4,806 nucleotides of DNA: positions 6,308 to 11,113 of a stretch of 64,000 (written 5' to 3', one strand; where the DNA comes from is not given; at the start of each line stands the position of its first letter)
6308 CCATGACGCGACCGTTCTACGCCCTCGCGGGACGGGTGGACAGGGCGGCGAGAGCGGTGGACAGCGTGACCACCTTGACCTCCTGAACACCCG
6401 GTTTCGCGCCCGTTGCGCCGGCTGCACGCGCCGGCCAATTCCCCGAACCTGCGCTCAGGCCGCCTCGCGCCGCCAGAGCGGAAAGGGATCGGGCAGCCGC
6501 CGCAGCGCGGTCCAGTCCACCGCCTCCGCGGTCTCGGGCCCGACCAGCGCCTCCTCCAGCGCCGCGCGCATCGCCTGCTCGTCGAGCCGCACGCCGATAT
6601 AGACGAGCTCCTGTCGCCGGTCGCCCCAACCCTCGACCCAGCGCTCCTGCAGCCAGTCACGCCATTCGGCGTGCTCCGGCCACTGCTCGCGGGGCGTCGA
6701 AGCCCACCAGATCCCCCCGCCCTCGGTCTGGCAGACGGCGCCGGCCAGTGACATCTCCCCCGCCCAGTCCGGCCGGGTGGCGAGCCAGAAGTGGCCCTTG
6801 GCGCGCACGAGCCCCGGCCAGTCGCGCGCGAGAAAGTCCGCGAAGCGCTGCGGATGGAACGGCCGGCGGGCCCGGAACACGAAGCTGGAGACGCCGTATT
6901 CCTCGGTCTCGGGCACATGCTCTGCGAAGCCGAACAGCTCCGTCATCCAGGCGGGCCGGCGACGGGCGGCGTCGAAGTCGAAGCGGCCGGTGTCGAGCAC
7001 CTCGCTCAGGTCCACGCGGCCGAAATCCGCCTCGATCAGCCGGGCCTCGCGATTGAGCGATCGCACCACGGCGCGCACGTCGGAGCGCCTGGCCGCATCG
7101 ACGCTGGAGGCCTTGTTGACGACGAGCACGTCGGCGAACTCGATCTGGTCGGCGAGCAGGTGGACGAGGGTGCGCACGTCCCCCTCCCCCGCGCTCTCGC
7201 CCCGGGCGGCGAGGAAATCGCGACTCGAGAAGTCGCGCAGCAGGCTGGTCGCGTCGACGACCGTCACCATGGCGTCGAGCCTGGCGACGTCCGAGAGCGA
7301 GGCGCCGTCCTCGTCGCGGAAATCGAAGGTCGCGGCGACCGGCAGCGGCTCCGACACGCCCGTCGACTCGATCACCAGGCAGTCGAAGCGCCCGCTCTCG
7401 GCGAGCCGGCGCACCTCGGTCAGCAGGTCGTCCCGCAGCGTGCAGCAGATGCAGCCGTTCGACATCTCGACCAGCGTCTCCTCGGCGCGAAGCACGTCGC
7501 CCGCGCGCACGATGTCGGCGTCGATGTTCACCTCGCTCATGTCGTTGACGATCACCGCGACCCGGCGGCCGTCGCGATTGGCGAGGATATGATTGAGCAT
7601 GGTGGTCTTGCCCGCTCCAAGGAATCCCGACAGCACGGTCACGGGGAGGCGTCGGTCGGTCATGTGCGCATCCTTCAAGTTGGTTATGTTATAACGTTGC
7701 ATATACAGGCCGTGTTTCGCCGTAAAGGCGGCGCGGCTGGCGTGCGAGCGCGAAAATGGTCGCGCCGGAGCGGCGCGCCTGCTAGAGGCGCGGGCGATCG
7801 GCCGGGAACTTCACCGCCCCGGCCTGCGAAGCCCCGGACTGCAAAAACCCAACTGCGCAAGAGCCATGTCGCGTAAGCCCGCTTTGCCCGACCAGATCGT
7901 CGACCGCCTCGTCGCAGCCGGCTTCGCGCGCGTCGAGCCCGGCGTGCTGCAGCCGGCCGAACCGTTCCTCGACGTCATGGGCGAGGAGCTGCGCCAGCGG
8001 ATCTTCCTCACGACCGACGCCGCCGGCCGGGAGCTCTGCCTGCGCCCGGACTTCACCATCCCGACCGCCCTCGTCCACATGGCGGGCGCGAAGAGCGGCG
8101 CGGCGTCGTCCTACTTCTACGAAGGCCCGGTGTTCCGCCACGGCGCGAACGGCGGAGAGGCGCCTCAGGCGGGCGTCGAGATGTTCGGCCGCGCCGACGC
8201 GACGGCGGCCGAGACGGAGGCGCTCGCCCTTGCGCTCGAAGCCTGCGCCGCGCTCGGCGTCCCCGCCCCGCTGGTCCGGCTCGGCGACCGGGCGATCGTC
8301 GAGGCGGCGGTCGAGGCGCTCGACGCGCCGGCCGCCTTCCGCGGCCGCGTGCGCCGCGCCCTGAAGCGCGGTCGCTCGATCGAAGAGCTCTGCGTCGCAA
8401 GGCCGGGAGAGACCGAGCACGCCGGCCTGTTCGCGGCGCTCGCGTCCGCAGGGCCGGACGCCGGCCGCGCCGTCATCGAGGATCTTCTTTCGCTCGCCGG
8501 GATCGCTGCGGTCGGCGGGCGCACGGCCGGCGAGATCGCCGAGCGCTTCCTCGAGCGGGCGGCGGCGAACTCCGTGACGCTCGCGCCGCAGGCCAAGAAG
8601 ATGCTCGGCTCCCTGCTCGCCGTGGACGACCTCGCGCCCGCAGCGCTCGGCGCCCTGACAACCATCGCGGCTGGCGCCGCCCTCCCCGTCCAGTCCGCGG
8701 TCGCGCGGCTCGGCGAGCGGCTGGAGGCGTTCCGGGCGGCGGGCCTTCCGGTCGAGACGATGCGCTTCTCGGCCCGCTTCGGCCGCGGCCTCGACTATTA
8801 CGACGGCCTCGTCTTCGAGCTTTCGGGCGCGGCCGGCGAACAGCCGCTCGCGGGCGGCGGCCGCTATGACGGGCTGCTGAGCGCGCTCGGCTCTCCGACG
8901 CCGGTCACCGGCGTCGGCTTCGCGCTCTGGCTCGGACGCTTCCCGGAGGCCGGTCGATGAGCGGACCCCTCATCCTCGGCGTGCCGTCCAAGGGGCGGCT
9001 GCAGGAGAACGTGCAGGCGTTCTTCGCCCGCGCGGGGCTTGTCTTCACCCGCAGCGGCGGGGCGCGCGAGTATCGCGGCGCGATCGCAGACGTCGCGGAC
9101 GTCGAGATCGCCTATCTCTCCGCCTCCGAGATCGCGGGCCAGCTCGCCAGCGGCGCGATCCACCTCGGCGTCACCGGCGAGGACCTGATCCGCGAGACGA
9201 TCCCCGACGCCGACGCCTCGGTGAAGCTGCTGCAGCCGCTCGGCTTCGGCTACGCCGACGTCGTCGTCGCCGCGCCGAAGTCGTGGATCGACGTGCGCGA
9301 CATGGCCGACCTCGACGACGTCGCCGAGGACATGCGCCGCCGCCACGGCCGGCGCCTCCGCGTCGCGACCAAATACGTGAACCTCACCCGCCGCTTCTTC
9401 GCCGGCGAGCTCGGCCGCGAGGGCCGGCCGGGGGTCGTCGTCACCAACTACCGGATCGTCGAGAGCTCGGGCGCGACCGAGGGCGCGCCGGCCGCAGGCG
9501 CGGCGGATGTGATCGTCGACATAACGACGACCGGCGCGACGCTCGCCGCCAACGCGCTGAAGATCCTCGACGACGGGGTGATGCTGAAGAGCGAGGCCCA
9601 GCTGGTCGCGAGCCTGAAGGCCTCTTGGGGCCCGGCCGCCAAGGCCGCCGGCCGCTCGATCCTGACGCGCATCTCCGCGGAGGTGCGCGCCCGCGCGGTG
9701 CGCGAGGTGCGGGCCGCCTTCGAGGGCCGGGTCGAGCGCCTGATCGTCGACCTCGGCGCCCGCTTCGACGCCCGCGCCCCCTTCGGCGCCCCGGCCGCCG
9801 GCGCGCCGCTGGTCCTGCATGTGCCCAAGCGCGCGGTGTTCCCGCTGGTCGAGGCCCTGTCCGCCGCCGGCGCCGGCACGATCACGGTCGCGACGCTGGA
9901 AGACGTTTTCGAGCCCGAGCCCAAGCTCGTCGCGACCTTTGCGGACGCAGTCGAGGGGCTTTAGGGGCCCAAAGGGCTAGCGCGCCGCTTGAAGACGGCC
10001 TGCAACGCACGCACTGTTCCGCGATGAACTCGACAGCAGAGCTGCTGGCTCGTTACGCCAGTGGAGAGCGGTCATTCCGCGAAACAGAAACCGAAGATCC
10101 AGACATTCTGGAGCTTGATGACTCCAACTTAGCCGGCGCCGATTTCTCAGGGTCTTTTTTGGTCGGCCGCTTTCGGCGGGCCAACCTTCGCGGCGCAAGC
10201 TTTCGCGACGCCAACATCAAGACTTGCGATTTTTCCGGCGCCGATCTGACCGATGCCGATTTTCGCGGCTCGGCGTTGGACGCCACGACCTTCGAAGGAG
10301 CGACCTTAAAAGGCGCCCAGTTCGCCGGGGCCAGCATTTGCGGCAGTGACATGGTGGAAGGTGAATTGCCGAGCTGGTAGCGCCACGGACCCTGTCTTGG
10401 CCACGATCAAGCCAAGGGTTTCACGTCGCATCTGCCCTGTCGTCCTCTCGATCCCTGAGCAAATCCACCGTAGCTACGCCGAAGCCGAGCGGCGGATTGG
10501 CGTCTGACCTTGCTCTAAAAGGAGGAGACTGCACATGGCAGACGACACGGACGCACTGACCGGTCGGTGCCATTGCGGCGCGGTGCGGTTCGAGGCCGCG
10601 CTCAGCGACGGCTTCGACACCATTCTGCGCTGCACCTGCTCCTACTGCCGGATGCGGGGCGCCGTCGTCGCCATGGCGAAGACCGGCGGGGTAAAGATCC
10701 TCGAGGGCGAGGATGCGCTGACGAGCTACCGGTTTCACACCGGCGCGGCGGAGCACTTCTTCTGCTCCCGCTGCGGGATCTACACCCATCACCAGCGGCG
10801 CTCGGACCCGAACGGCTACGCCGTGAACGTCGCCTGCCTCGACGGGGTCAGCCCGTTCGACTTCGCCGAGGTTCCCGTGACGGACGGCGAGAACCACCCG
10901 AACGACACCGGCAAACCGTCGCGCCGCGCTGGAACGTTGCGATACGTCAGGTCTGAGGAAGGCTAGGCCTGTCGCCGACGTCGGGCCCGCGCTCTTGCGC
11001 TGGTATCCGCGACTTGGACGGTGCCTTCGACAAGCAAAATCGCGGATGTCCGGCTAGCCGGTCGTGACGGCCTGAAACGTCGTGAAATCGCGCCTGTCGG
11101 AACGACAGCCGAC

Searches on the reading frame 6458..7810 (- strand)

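Call 27: search_protein_families(library=pfam, proteins=[window:6458-7810:-], max_evalue=0.00001)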
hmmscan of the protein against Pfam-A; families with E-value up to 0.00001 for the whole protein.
window:6458-7810:- (451 aa): 2 families
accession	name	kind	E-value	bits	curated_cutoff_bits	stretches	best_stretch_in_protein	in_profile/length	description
PF02492.25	cobW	-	6.7e-52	176.1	20.7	1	56-259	1-179/180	CobW/HypB/UreG, nucleotide-binding domain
PF07683.19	CobW_C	-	7.8e-23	80.6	22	1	307-422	1-94/94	Cobalamin synthesis protein cobW C-terminal domain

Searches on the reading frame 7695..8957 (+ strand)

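Call 27: search_protein_families(library=pfam, proteins=[window:7695-8957:+], max_evalue=0.00001)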
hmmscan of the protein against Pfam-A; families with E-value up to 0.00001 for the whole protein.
window:7695-8957:+ (421 aa): 1 family
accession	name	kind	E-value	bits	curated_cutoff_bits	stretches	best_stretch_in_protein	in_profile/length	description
PF13393.11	tRNA-synt_His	-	1.5e-36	126.7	25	2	63-253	15-209/308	Histidyl-tRNA synthetase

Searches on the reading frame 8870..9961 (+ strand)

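Call 27: search_protein_families(library=pfam, proteins=[window:8870-9961:+], max_evalue=0.00001)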
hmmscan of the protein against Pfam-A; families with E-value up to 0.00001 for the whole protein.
window:8870-9961:+ (364 aa): 1 family
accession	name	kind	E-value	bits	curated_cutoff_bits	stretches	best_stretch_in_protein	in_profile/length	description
PF01634.23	HisG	-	4.4e-36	124.7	25.5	1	85-252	2-142/158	ATP phosphoribosyltransferase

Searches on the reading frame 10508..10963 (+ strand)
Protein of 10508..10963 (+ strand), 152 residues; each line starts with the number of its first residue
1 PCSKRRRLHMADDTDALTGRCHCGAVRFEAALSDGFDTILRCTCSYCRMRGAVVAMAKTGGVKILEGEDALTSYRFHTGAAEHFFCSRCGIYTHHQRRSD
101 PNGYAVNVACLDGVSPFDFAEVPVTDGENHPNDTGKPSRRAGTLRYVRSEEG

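Call 30: search_protein_families(library=pfam, proteins=[window:10508-10963:+], max_evalue=0.00001)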
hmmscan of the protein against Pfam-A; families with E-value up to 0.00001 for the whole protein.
window:10508-10963:+ (152 aa): 1 family
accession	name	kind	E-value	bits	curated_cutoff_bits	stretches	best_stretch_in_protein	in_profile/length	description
PF04828.22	GFA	-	1.6e-14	54.4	24.3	1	17-113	2-101/115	Glutathione-dependent formaldehyde-activating enzyme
